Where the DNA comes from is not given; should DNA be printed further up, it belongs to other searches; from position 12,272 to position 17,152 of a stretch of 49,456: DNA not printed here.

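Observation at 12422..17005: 1527-aa single-chain biotin carboxylase with inverted domain order and a ~400-aa unknown insert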

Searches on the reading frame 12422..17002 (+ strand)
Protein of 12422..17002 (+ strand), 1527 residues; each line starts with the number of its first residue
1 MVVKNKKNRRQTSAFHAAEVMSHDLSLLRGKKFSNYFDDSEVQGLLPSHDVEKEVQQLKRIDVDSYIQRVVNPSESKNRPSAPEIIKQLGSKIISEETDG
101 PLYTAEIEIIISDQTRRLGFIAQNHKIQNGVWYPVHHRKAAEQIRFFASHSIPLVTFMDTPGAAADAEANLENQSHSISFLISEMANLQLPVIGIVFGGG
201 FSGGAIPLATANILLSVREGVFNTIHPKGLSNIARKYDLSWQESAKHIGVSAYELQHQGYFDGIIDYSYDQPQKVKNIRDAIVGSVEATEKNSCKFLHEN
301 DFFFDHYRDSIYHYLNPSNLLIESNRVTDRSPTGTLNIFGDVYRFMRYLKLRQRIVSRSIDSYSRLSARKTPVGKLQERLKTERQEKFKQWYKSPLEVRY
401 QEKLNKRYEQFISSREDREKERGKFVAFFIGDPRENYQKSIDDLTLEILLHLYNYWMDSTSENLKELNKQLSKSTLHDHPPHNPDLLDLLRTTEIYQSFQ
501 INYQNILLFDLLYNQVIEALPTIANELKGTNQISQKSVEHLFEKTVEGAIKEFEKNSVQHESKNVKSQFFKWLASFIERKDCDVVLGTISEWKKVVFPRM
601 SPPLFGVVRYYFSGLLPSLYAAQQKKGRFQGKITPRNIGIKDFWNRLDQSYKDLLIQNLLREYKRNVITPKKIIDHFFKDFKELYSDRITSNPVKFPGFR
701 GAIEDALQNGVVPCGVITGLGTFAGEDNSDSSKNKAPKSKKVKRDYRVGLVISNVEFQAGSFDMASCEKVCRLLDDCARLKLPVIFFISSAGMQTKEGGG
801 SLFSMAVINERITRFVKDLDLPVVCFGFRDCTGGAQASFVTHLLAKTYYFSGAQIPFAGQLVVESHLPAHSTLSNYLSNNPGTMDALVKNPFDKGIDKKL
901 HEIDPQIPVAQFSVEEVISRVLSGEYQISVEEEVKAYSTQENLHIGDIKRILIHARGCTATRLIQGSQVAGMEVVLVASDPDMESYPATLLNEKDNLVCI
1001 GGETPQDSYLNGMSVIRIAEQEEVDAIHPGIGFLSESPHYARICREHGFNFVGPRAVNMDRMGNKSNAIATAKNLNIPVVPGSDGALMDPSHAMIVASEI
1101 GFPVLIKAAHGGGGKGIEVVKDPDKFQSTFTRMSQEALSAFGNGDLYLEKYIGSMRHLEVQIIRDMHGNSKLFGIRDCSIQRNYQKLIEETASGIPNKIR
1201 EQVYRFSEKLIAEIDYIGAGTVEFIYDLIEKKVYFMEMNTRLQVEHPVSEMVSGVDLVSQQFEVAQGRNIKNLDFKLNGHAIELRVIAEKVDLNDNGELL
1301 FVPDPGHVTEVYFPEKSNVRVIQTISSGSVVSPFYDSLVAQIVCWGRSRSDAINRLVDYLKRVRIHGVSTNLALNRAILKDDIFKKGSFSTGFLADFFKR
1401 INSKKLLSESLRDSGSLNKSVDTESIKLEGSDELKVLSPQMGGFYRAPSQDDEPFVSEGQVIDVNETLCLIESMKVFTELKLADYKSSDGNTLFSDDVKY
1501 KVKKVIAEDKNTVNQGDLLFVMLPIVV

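Call 4: search_protein_families(library=pfam, proteins=[window:12422-17002:+], max_evalue=0.01)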
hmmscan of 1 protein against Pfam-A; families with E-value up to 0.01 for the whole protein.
window:12422-17002:+ (1527 aa): 8 families
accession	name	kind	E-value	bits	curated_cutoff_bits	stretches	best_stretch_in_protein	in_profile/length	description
PF02786.22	CPSase_L_D2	-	3e-58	197.3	19.8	1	1065-1271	2-209/211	Carbamoyl-phosphate synthase L chain, ATP binding domain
PF00289.28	Biotin_carb_N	-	4.8e-28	98.3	25.5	1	948-1058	2-109/110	Biotin carboxylase, N-terminal domain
PF03255.19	ACCA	-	1.4e-27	97.1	23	1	123-292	119-293/310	Acetyl co-enzyme A carboxylase carboxyltransferase-like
PF02785.25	Biotin_carb_C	-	1.2e-26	93.3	32.4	1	1283-1395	1-107/108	Biotin carboxylase C-terminal domain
PF01039.27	Carboxyl_trans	-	1.2e-16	60.8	22.3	1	116-211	294-389/493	Carboxyl transferase domain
PF02222.28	ATP-grasp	-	1.2e-11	45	27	1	1089-1241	18-162/179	ATP-grasp domain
PF00364.28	Biotin_lipoyl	-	1.6e-06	28.3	22.1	1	1436-1481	3-46/73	Biotin-requiring enzyme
PF07478.18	Dala_Dala_lig_C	-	5.4e-05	23.2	24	1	1096-1240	31-174/204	D-ala D-ala ligase C-terminus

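Call 5: search_protein_families(library=ncbifam, proteins=[window:12422-17002:+], max_evalue=0.01)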
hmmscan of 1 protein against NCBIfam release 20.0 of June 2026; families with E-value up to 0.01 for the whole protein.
window:12422-17002:+ (1527 aa): 37 families (the best 25 are shown)
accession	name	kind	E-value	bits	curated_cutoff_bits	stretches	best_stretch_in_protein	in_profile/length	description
NF006367.0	PRK08591.1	subfamily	5.1e-142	473.8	597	1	948-1399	2-446/451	acetyl-CoA carboxylase biotin carboxylase subunit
TIGR00514.1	accC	equivalog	2e-132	442.3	626.5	1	948-1396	2-443/449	acetyl-CoA carboxylase biotin carboxylase subunit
NF009554.0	PRK12999.1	equivalog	1.2e-126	424.1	965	1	947-1396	4-454/1147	pyruvate carboxylase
NF009471.0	PRK12833.1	equivalog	1.3e-126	422.9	686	1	947-1403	4-453/467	acetyl-CoA carboxylase biotin carboxylase subunit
NF006286.0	PRK08462.1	equivalog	4e-125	418.2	740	1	947-1395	3-442/445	acetyl-CoA carboxylase biotin carboxylase subunit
NF004085.0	PRK05586.1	equivalog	3.3e-123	411.9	723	1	948-1398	2-445/448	acetyl-CoA carboxylase biotin carboxylase subunit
NF006406.0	PRK08654.1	equivalog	2e-122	409.3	739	1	949-1417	3-464/499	acetyl-CoA carboxylase biotin carboxylase subunit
TIGR02712.1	urea_carbox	equivalog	1.4e-121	407.2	1303.85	1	949-1400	2-445/1201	urea carboxylase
NF005525.0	PRK07178.1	equivalog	1e-111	373.9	768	1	948-1401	2-446/471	acetyl-CoA carboxylase biotin carboxylase subunit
TIGR01235.1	pyruv_carbox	equivalog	3.3e-109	366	1114.45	1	951-1396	2-450/1143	pyruvate carboxylase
NF006287.0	PRK08463.1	equivalog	4.7e-95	319.2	775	1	948-1403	2-450/479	acetyl-CoA carboxylase subunit A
NF041504.1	AccA_sub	subfamily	3e-31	108.7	300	1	121-296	64-244/257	carboxyltransferase subunit alpha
NF004344.0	PRK05724.1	equivalog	5.1e-26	91.7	357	1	126-281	126-286/319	acetyl-CoA carboxylase carboxyltransferase subunit alpha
TIGR00513.1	accA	equivalog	7.1e-22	78.2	319.3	1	130-267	130-267/321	acetyl-CoA carboxylase carboxyl transferase subunit alpha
NF008971.0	PRK12319.1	equivalog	1.4e-18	67.4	406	1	123-300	70-248/256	acetyl-CoA carboxylase carboxyl transferase subunit alpha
TIGR00531.1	BCCP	equivalog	1.6e-12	48.2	115.2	1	1430-1483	76-128/156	acetyl-CoA carboxylase biotin carboxyl carrier protein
NF005457.0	PRK07051.1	equivalog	5.5e-10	39.3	87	1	1434-1481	4-51/80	acetyl-CoA carboxylase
TIGR01161.1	purK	equivalog_domain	9.7e-08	31.7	318.4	1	1062-1237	96-261/362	5-(carboxyamino)imidazole ribonucleotide synthase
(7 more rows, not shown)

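Call 8: find_homologous_proteins(query=window:12422-17002:+, max_evalue=0.00001)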
Query window:12422-17002:+ (1527 aa): 349 proteins with E <= 0.00001 among 8000 candidates; the best 120 are listed.
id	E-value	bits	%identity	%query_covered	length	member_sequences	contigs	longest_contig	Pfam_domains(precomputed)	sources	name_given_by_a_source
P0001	0.0e+0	3222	92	100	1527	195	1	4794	PF01039.28,PF02786.23,PF00364.29,PF00289.29,PF02222.28,PF03255.20,PF07478.19,PF02785.26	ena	-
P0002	0.0e+0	2901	82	99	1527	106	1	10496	PF01039.28,PF02786.23,PF00289.29,PF02222.28,PF03255.20,PF07478.19,PF02785.26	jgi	-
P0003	0.0e+0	2875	81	100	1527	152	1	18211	PF01039.28,PF02786.23,PF00289.29,PF02222.28,PF03255.20,PF07478.19,PF02785.26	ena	-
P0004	0.0e+0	2866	81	100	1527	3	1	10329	PF01039.28,PF02786.23,PF00289.29,PF02222.28,PF03255.20,PF02785.26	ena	-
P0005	0.0e+0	2859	81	100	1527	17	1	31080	PF01039.28,PF02786.23,PF00364.29,PF00289.29,PF02222.28,PF03255.20,PF07478.19,PF02785.26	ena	-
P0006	0.0e+0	2841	81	100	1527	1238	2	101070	PF01039.28,PF02786.23,PF00289.29,PF02222.28,PF03255.20,PF07478.19,PF02785.26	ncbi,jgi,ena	jgi:acetyl/propionyl-CoA carboxylase alpha subunit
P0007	0.0e+0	2839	80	100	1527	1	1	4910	PF01039.28,PF02786.23,PF00289.29,PF02222.28,PF03255.20,PF07478.19,PF02785.26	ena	-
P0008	0.0e+0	2836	80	100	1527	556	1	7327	PF01039.28,PF02786.23,PF00289.29,PF02222.28,PF03255.20,PF02785.26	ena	-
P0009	0.0e+0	2818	80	100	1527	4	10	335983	PF01039.28,PF02786.23,PF00289.29,PF02222.28,PF03255.20,PF07478.19,PF02785.26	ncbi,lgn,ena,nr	ncbi:MAG: ATP-grasp domain-containing protein [SAR324 cluster bacterium]|nr:ATP-grasp domain-contain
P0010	0.0e+0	2796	79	100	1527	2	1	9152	PF01039.28,PF02786.23,PF00289.29,PF02222.28,PF03255.20,PF07478.19,PF02785.26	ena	-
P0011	0.0e+0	2795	78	100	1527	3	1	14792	PF01039.28,PF02786.23,PF00364.29,PF00289.29,PF02222.28,PF03255.20,PF02785.26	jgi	-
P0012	0.0e+0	2739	77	100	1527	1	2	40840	PF01039.28,PF02786.23,PF00289.29,PF02222.28,PF03255.20,PF07478.19,PF02785.26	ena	-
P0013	0.0e+0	2734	77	100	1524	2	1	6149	PF01039.28,PF02786.23,PF00289.29,PF02222.28,PF03255.20,PF07478.19,PF02785.26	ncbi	-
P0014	0.0e+0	2586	87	83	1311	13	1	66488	PF01039.28,PF02786.23,PF00289.29,PF02222.28,PF03255.20,PF07478.19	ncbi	-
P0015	0.0e+0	2465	69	100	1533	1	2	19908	PF01039.28,PF02786.23,PF00364.29,PF00289.29,PF02222.28,PF03255.20,PF07478.19,PF02785.26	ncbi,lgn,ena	-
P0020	0.0e+0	2309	66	100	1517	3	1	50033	PF01039.28,PF02786.23,PF00364.29,PF00289.29,PF02222.28,PF03255.20,PF07478.19,PF02785.26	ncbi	-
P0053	0.0e+0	1737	52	100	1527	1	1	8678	PF01039.28,PF02786.23,PF00364.29,PF00289.29,PF02222.28,PF03255.20,PF02785.26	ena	-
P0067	0.0e+0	1577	47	99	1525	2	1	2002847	PF01039.28,PF02786.23,PF00364.29,PF00289.29,PF02222.28,PF03255.20,PF07478.19,PF02785.26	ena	-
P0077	0.0e+0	1558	47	98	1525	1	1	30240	PF01039.28,PF02786.23,PF00289.29,PF02222.28,PF03255.20,PF07478.19,PF02785.26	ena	-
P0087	0.0e+0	1527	46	99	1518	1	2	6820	PF01039.28,PF02786.23,PF00289.29,PF02222.28,PF03255.20,PF07478.19,PF02785.26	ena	-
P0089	0.0e+0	1525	46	99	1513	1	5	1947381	PF01039.28,PF02786.23,PF00289.29,PF02222.28,PF03255.20,PF07478.19,PF02785.26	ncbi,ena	-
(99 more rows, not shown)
